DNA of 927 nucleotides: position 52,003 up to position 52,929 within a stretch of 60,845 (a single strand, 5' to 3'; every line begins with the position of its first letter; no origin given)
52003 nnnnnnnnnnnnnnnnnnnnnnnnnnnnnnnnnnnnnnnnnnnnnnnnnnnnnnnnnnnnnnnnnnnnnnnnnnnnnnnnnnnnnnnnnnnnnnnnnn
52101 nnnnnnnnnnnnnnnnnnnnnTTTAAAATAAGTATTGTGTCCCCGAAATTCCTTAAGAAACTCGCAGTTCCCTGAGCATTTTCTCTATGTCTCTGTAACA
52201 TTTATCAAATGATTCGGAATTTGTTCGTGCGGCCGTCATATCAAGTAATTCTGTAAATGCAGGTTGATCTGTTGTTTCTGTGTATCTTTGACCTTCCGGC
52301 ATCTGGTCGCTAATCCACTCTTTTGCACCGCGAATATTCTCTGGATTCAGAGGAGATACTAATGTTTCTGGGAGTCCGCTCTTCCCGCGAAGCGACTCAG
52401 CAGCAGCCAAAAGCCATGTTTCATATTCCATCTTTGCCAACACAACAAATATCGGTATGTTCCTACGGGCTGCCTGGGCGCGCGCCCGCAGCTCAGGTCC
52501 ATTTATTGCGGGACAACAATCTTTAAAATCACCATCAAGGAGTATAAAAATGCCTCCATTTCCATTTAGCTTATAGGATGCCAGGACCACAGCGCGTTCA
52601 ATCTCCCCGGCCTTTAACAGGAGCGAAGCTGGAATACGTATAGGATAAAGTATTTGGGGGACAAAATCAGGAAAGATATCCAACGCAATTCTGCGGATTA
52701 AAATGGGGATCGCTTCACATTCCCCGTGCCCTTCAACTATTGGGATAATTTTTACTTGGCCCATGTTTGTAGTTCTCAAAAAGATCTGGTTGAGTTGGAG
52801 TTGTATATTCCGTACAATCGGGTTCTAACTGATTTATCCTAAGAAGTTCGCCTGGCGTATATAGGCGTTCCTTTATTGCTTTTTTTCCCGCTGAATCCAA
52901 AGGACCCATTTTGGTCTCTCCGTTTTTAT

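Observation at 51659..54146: A 2.4-kb islet bounded by direct repeats encodes an ABC/OLD-type ATPase, a DUF4276 (Toprim-like) protein and a GIY-YIG nuclease: a candidate uncharacterised defence module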

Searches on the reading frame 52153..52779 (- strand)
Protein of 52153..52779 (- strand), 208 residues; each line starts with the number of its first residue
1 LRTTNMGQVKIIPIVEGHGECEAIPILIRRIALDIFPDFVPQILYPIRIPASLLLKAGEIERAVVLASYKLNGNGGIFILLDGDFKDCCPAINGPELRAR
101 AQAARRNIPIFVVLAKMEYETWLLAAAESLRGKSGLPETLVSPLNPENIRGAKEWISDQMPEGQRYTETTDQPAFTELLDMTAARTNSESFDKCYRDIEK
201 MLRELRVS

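Call 4: search_protein_families(library=pfam, proteins=[window:52153-52779:-], max_evalue=0.01)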
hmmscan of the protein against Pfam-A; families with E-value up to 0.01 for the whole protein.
window:52153-52779:- (208 aa): 1 family
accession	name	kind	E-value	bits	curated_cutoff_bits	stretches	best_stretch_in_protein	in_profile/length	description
PF14103.11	DUF4276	-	1.7e-08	35.4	30.2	1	15-195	1-188/192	Domain of unknown function (DUF4276)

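Call 5: search_protein_families(library=padloc, proteins=[window:52153-52779:-], max_evalue=0.01)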
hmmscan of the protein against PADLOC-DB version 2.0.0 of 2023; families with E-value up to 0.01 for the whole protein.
window:52153-52779:- (208 aa): 7 families
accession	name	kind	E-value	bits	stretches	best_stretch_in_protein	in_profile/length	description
PDLC04196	HEC-01B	-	2.2e-65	218.3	1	10-203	3-193/197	-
PDLC04200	HEC-01B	-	1.5e-49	166.8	1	9-206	4-210/218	-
PDLC04198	HEC-01B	-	2.3e-09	35.3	1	110-202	111-206/211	-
PDLC04194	HEC-01B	-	6.5e-06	24.1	1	77-156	60-133/204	-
PDLC04205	HEC-01B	-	0.0029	15.4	1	74-163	76-164/213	-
PDLC04197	HEC-01B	-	0.0032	15.2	0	80-153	58-125/192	-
PDLC04143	HEC-01A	-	0.0043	14.7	1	76-205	59-187/190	-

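Call 6: search_protein_families(library=ncbifam, proteins=[window:52153-52779:-], max_evalue=0.01)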
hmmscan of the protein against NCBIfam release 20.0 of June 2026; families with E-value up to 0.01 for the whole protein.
window:52153-52779:- (208 aa): 0 families

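Call 19: find_homologous_proteins(query=window:52153-52764:-, max_evalue=0.001)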
Query window:52153-52764:- (203 aa): 1919 proteins with E <= 0.001 among 2426 candidates; the best 120 are listed.
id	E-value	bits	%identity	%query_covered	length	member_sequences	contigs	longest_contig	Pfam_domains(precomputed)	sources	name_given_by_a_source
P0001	4.5e-130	449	100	100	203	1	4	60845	PF14103.12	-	-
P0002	1.5e-108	379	85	100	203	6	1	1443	PF14103.12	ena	-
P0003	6.8e-108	377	84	100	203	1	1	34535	PF14103.12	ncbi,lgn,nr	ncbi:MAG: DUF4276 family protein [Elusimicrobiota bacterium]|nr:DUF4276 family protein [Elusimicrobi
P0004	9.6e-108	376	85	100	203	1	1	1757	PF14103.12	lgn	-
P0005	1.0e-101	357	80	100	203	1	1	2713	PF14103.12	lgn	-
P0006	2.8e-87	310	91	77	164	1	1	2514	PF14103.12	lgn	-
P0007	2.4e-85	303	80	86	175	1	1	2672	-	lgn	-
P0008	2.2e-80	287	64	100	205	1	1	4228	PF14103.12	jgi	jgi:hypothetical protein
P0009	1.7e-79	284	63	100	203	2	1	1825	PF14103.12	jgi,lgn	jgi:hypothetical protein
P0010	6.3e-79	282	63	99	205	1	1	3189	PF14103.12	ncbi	-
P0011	4.2e-78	280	64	100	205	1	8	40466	PF14103.12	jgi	jgi:hypothetical protein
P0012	8.5e-78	279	64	100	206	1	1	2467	PF14103.12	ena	-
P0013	6.0e-77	276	64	100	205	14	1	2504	PF14103.12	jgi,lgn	-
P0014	1.1e-76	275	64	99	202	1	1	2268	PF14103.12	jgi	jgi:hypothetical protein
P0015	2.3e-76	274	65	100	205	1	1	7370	PF14103.12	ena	-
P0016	2.5e-76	274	62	100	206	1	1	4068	PF14103.12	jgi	jgi:hypothetical protein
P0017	2.7e-76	274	64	100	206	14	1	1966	PF14103.12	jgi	-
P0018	3.9e-76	273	63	99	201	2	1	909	PF14103.12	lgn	-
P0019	4.5e-76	273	63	99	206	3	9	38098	PF14103.12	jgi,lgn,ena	jgi:hypothetical protein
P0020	6.4e-76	272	64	99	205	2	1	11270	PF14103.12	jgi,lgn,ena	-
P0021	7.5e-76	272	63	99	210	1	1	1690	PF14103.12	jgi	jgi:hypothetical protein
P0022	8.6e-76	272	63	100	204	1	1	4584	PF14103.12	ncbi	-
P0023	8.8e-76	272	64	99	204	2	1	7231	PF14103.12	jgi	jgi:hypothetical protein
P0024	1.4e-75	271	62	100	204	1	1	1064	PF14103.12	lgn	-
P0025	2.0e-75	271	63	99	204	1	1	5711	PF14103.12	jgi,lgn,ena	-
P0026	3.4e-75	270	62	100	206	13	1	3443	PF14103.12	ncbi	-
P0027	3.6e-75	270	64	100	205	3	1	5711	PF14103.12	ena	-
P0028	4.1e-75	270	63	99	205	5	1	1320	PF14103.12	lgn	-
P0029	5.1e-75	270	63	99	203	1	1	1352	PF14103.12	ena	-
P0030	5.2e-75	270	62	99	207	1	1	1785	PF14103.12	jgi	jgi:hypothetical protein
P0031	6.7e-75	269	62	99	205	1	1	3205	PF14103.12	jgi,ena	-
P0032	6.8e-75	269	63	100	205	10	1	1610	PF14103.12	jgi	jgi:hypothetical protein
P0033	8.1e-75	269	63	99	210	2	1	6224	PF14103.12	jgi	jgi:hypothetical protein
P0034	1.1e-74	268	63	99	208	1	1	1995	PF14103.12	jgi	jgi:hypothetical protein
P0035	1.2e-74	268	62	99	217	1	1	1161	PF14103.12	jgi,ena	-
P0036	1.6e-74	268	62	99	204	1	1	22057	PF14103.12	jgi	jgi:hypothetical protein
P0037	2.0e-74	268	63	100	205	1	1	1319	PF14103.12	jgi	jgi:hypothetical protein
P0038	2.0e-74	268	62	99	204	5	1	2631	PF14103.12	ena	-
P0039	2.2e-74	267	63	100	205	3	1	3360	PF14103.12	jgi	jgi:hypothetical protein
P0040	2.4e-74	267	63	100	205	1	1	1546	PF14103.12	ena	-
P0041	2.5e-74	267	62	100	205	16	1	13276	PF14103.12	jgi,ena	-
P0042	3.0e-74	267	63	100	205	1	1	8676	PF14103.12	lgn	-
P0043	3.0e-74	267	63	99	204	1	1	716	PF14103.12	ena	-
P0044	3.5e-74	267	63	99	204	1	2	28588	PF14103.12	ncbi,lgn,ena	ncbi:MAG: DUF4276 family protein [bacterium]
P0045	3.6e-74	267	62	100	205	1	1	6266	PF14103.12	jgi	jgi:hypothetical protein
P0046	3.7e-74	267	63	100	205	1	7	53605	PF14103.12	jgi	jgi:hypothetical protein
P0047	4.0e-74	267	63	100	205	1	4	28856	PF14103.12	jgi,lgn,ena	jgi:hypothetical protein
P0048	4.4e-74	267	62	100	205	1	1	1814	PF14103.12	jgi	jgi:hypothetical protein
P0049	4.6e-74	266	62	97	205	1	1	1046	PF14103.12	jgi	-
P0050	5.9e-74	266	61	100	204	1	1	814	PF14103.12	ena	-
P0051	6.0e-74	266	61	100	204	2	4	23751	PF14103.12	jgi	jgi:hypothetical protein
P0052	6.8e-74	266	61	99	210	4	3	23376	PF14103.12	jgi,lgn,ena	-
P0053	7.1e-74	266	62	99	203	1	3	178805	PF14103.12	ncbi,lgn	-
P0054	7.5e-74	266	61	100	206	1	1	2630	PF14103.12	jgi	jgi:hypothetical protein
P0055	8.4e-74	266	62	100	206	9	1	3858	PF14103.12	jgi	-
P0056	8.6e-74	266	63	100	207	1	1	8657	PF14103.12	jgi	jgi:hypothetical protein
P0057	9.7e-74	265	63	100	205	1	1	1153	PF14103.12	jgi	-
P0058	9.8e-74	265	63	100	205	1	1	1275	PF14103.12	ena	-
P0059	1.1e-73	265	63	100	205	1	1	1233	PF14103.12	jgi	jgi:hypothetical protein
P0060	1.3e-73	265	61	99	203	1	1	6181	PF14103.12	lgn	-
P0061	1.3e-73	265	62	99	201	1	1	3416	PF14103.12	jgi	jgi:hypothetical protein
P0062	1.3e-73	265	62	100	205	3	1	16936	PF14103.12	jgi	jgi:hypothetical protein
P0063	1.4e-73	265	63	99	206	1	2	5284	PF14103.12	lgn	-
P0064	1.4e-73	265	62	100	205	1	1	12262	PF14103.12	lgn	-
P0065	1.4e-73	265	61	99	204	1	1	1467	PF14103.12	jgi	-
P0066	1.4e-73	265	61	99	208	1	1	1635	PF14103.12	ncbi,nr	ncbi:MAG: DUF4276 family protein, partial [Sedimentisphaerales bacterium]|nr:DUF4276 family protein 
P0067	1.6e-73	265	62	100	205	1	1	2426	PF14103.12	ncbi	-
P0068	1.7e-73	265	63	100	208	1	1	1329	PF14103.12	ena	-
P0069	2.0e-73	264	61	99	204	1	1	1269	PF14103.12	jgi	jgi:hypothetical protein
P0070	2.0e-73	264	62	100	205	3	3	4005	PF14103.12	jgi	jgi:hypothetical protein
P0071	2.5e-73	264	63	100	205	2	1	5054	PF14103.12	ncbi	-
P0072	2.6e-73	264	62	99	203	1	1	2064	PF14103.12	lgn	-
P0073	3.0e-73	264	62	99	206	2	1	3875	PF14103.12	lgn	-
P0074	3.5e-73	264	63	100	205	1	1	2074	PF14103.12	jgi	jgi:hypothetical protein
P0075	3.6e-73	264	62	100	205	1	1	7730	PF14103.12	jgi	jgi:hypothetical protein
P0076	3.6e-73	264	62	100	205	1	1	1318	PF14103.12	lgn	-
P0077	3.9e-73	263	61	100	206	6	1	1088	PF14103.12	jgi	jgi:hypothetical protein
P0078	4.1e-73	263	61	100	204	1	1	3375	PF14103.12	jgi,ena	-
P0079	4.4e-73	263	61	99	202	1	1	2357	PF14103.12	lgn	-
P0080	4.4e-73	263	62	100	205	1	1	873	PF14103.12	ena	-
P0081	5.1e-73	263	62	100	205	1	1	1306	PF14103.12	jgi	-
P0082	5.4e-73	263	62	99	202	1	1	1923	PF14103.12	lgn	-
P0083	5.7e-73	263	62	99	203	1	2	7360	PF14103.12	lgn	-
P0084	6.5e-73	263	61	99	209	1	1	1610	PF14103.12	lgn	-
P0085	8.9e-73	262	62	99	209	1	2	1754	PF14103.12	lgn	-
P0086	9.0e-73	262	60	99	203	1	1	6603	PF14103.12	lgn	-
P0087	9.2e-73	262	61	99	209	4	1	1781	PF14103.12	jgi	jgi:hypothetical protein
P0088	9.4e-73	262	62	100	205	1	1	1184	PF14103.12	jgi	jgi:hypothetical protein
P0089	1.0e-72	262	62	100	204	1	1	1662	PF14103.12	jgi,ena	-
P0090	1.2e-72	262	62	99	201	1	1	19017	PF14103.12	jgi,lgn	jgi:hypothetical protein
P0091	1.4e-72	262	60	100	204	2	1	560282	PF14103.12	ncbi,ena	-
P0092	1.4e-72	262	61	99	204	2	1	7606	PF14103.12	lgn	-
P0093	1.5e-72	261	60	99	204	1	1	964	PF14103.12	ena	-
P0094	1.5e-72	261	62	100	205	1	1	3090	PF14103.12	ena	-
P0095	1.8e-72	261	62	100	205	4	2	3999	PF14103.12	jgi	jgi:hypothetical protein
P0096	1.9e-72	261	62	99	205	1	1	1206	PF14103.12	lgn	-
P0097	1.9e-72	261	64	99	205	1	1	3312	PF14103.12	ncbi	ncbi:MAG: DUF4276 family protein [Lentisphaerota bacterium]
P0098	2.0e-72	261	61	100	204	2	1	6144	PF14103.12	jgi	jgi:hypothetical protein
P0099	2.4e-72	261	61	99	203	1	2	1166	PF14103.12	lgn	-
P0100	2.4e-72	261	61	99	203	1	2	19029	PF14103.12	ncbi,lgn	-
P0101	2.4e-72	261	59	100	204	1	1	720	PF14103.12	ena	-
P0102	2.5e-72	261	60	99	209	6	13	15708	PF14103.12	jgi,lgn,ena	jgi:hypothetical protein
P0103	3.1e-72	260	61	99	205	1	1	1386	PF14103.12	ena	-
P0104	3.2e-72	260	62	100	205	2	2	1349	PF14103.12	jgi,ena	jgi:hypothetical protein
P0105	3.3e-72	260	62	99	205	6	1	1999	PF14103.12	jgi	jgi:hypothetical protein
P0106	3.5e-72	260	60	100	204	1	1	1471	PF14103.12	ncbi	-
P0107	3.5e-72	260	62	99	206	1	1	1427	PF14103.12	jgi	jgi:hypothetical protein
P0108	3.6e-72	260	63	100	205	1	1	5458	PF14103.12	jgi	jgi:hypothetical protein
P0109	4.0e-72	260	62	99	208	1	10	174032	PF14103.12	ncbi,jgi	jgi:hypothetical protein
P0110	4.1e-72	260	61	100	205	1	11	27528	PF14103.12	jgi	jgi:hypothetical protein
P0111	4.3e-72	260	60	99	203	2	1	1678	PF14103.12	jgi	jgi:hypothetical protein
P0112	4.4e-72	260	60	99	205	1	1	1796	PF14103.12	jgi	-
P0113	5.4e-72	260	62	100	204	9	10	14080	PF14103.12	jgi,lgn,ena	-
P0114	6.3e-72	259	60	99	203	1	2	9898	PF14103.12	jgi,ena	jgi:hypothetical protein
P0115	6.4e-72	259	60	99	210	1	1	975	PF14103.12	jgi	jgi:hypothetical protein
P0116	7.2e-72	259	61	99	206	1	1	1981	PF14103.12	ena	-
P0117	7.3e-72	259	59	99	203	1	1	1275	PF14103.12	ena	-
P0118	8.1e-72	259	62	100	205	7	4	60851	PF14103.12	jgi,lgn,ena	jgi:hypothetical protein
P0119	8.2e-72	259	61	99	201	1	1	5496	PF14103.12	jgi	jgi:hypothetical protein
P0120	8.9e-72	259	61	99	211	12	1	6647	PF14103.12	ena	-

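Call 20: find_encoding_contigs(protein=P0003, flank=8000, max_places=4)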
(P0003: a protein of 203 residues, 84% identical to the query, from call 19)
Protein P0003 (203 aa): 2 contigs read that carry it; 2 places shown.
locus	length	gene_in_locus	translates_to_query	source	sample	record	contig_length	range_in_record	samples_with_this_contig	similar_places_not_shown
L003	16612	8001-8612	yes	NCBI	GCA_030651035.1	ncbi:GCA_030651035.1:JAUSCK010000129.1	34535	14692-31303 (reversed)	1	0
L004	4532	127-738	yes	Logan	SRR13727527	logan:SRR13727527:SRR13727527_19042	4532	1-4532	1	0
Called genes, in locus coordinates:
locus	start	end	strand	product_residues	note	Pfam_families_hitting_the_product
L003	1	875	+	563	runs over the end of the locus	PF03717:PBP_dimer, PF00905:Transpeptidase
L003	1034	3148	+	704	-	PF12969:DUF3857, PF01841:Transglut_core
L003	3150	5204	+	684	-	PF12969:DUF3857, PF01841:Transglut_core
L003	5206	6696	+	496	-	PF01225:Mur_ligase, PF08245:Mur_ligase_M, PF02875:Mur_ligase_C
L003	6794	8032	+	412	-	PF02463:SMC_N, PF11398:DUF2813 (faint), PF13175:AAA_15, PF13476:AAA_23 (weak), PF13304:AAA_21, PF13175:AAA_15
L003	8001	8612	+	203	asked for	PF14103:DUF4276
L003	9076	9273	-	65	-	-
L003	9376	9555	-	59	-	-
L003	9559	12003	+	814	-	PF00176:SNF2-rel_dom (faint), PF04851:ResIII (weak), PF00271:Helicase_C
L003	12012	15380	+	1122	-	PF02384:N6_Mtase (faint), PF20473:MmeI_Mtase (faint), PF07669:Eco57I, PF18135:Type_ISP_C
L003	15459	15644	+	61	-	-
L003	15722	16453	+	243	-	PF12686:DUF3800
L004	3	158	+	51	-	?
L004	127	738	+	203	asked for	PF14103:DUF4276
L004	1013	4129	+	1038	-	PF13091:PLDc_2, PF00176:SNF2-rel_dom (faint), PF04851:ResIII (weak), PF00271:Helicase_C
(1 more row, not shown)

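Call 21: find_encoding_contigs(protein=P0011, flank=6000, max_places=4)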
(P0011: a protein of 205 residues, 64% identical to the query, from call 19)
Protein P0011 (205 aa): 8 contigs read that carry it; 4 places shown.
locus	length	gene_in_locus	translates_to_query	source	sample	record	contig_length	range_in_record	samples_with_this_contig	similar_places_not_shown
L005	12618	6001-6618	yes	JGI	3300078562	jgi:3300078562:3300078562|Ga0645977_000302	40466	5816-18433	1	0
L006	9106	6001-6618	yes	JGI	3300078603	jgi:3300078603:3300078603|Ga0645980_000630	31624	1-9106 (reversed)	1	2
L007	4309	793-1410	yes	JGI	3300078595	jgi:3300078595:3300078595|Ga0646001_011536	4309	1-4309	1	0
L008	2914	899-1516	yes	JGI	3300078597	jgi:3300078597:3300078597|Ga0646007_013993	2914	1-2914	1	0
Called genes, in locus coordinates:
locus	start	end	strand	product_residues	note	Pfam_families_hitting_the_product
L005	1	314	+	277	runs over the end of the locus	PF00793:DAHP_synth_1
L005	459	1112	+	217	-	PF00923:TAL_FSA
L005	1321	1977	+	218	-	-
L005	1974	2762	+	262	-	PF00977:His_biosynth, PF01207:Dus (faint), PF03060:NMO (faint)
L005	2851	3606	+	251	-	PF00977:His_biosynth, PF03060:NMO (faint), PF01207:Dus (faint), PF02581:TMP-TENI (faint), PF05690:ThiG (faint)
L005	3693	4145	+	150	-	PF04608:PgpA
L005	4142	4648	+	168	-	PF02464:CinA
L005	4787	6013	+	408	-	PF02463:SMC_N, PF13175:AAA_15, PF13476:AAA_23 (weak), PF13304:AAA_21, PF13175:AAA_15 (weak)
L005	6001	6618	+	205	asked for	PF14103:DUF4276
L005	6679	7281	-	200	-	PF06114:Peptidase_M78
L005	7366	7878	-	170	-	PF13560:HTH_31 (weak)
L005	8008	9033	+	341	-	PF00701:DHDPS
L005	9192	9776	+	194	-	PF10469:AKAP7_NLS, PF02834:LigT_PEase, PF13563:2_5_RNA_ligase2, PF02834:LigT_PEase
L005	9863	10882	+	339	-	PF00154:RecA_N, PF06745:ATPase (faint), PF08423:Rad51, PF27531:MT3502_N (weak), PF01637:ATPase_2 (weak), PF21096:RecA_C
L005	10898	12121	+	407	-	PF00437:T2SSE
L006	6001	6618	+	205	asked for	PF14103:DUF4276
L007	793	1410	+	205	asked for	PF14103:DUF4276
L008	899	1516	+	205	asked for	PF14103:DUF4276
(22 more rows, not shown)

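Call 22: find_encoding_contigs(protein=P0053, flank=6000, max_places=4)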
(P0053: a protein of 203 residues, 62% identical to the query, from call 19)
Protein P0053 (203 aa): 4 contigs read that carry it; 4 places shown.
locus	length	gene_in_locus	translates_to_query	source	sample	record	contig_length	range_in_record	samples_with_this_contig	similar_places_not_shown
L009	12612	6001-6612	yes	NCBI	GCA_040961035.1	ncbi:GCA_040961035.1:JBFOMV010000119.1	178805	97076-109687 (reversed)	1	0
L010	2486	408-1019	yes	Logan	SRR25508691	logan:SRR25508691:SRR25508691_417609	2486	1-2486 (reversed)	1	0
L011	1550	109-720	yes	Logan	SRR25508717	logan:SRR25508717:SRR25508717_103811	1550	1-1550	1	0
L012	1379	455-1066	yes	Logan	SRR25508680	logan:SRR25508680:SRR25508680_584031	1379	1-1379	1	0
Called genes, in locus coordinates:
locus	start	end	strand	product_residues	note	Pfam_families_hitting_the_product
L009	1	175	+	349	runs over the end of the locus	PF08240:ADH_N, PF16912:Glu_dehyd_C, PF00107:ADH_zinc_N, PF13602:ADH_zinc_N_2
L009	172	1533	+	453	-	-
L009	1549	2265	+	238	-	PF00596:Aldolase_II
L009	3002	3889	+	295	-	PF01784:DUF34_NIF3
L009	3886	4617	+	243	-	PF01209:Ubie_methyltran (weak), PF13489:Methyltransf_23, PF13847:Methyltransf_31, PF08241:Methyltransf_11, PF08242:Methyltransf_12, PF13649:Methyltransf_25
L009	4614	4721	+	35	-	-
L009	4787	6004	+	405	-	PF02463:SMC_N, PF11398:DUF2813 (faint), PF13175:AAA_15, PF13476:AAA_23 (weak), PF13304:AAA_21, PF13175:AAA_15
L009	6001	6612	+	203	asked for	PF14103:DUF4276 (weak)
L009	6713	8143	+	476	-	-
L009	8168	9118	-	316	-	PF00078:RVT_1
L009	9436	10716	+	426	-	PF01120:Alpha_L_fucos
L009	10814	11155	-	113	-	-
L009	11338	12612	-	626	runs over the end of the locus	-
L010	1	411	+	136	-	?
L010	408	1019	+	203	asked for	PF14103:DUF4276 (weak)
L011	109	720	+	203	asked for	PF14103:DUF4276 (weak)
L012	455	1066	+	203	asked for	PF14103:DUF4276 (weak)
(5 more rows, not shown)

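Call 37: find_related_loci(query=A1, collection=metagenome_contigs, flank=5000)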
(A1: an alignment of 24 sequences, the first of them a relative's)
Query A1 (203 aa) in metagenome_contigs; peptide patterns used: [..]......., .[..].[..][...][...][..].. (x = any residue, [..] = any of these).
600 stretches matched a pattern (row limit reached: there are more); 449 encode a relative of the query (tblastn E <= 1e-3); the best 80 are kept; 80 distinct loci.
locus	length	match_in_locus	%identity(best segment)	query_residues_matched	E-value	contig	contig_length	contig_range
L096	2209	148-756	85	1-203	1e-120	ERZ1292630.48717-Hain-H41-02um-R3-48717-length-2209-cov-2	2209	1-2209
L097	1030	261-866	63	1-203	1e-88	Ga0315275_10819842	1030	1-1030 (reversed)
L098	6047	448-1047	64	1-201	1e-81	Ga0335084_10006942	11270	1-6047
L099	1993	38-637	62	1-200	1e-84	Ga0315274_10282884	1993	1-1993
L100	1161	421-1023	62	1-201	2e-87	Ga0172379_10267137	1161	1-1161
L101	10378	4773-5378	62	1-203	1e-80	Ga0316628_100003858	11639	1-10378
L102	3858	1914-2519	62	1-203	2e-80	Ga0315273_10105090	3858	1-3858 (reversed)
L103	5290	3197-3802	63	1-203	4e-80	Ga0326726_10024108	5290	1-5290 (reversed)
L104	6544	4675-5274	62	3-203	1e-79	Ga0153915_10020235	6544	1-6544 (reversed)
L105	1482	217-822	62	1-203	4e-84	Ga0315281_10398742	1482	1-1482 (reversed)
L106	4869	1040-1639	61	1-201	2e-79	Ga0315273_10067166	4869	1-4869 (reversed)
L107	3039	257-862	61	1-203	3e-80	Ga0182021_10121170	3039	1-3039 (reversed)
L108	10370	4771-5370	60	1-201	4e-79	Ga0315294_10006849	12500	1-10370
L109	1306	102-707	62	1-203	2e-84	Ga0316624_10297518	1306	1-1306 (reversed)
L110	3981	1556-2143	63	1-197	4e-79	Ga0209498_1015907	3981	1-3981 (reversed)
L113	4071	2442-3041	62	1-201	4e-79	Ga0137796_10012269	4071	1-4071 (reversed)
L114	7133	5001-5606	62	1-203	1e-78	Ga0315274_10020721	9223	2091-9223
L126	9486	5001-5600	59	1-201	7e-78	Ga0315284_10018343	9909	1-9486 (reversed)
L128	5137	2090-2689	61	1-201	2e-77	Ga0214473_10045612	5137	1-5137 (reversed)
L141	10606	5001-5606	62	1-203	4e-74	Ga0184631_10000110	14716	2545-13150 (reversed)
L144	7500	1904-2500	55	1-201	2e-71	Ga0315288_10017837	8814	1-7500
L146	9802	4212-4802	58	1-198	6e-70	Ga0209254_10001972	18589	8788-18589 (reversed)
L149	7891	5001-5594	56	3-201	5e-68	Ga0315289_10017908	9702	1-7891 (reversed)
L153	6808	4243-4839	54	4-203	1e-66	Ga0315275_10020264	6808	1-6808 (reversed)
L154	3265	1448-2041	55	3-201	1e-66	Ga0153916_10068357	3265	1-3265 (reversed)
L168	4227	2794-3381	53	1-197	2e-63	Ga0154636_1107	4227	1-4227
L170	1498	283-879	53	1-200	8e-66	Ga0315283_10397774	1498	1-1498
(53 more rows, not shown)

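Call 42: search_protein_families(library=pfam, alignment_id=A2, max_evalue=0.001)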
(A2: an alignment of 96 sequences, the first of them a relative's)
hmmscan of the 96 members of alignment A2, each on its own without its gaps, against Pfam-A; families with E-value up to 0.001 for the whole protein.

A. member 1, L141:8754-9383:- (210 aa): 1 family
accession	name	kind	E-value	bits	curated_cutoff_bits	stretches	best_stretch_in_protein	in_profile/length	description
PF06114.19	Peptidase_M78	-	4.9e-14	52.6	22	1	85-200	39-122/123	IrrE N-terminal-like domain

B. families by the number of members that match (of 96 scanned): 115 families (the first 25 are shown)
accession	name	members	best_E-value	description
PF13649.12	Methyltransf_25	3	4e-18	Methyltransferase domain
PF02384.22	N6_Mtase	2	2e-75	N-6 DNA Methylase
PF01555.25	N6_N4_Mtase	2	1.7e-28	DNA methylase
PF00753.33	Lactamase_B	2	1.9e-19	Metallo-beta-lactamase superfamily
PF04326.19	SLFN_AlbA_2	2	4e-15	Schlafen, AlbA_2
PF13749.12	HATPase_c_4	2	2.2e-14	Putative ATP-dependent DNA helicase recG C-terminal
PF04851.21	ResIII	2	3.1e-09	Type III restriction enzyme, res subunit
PF01381.28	HTH_3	2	3.4e-09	Helix-turn-helix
PF13560.12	HTH_31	2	5.1e-07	Helix-turn-helix domain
PF00821.23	PEPCK_GTP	1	4.3e-155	Phosphoenolpyruvate carboxykinase C-terminal P-loop domain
PF00224.27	PK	1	3.8e-101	Pyruvate kinase, barrel domain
PF18135.7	Type_ISP_C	1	2.9e-83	Type ISP C-terminal specificity domain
PF03352.18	Adenine_glyco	1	7.9e-80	Methyladenine glycosylase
PF17297.7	PEPCK_N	1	4.4e-77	Phosphoenolpyruvate carboxykinase N-terminal domain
PF00579.31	tRNA-synt_1b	1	1.8e-75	tRNA synthetases class I (W and Y)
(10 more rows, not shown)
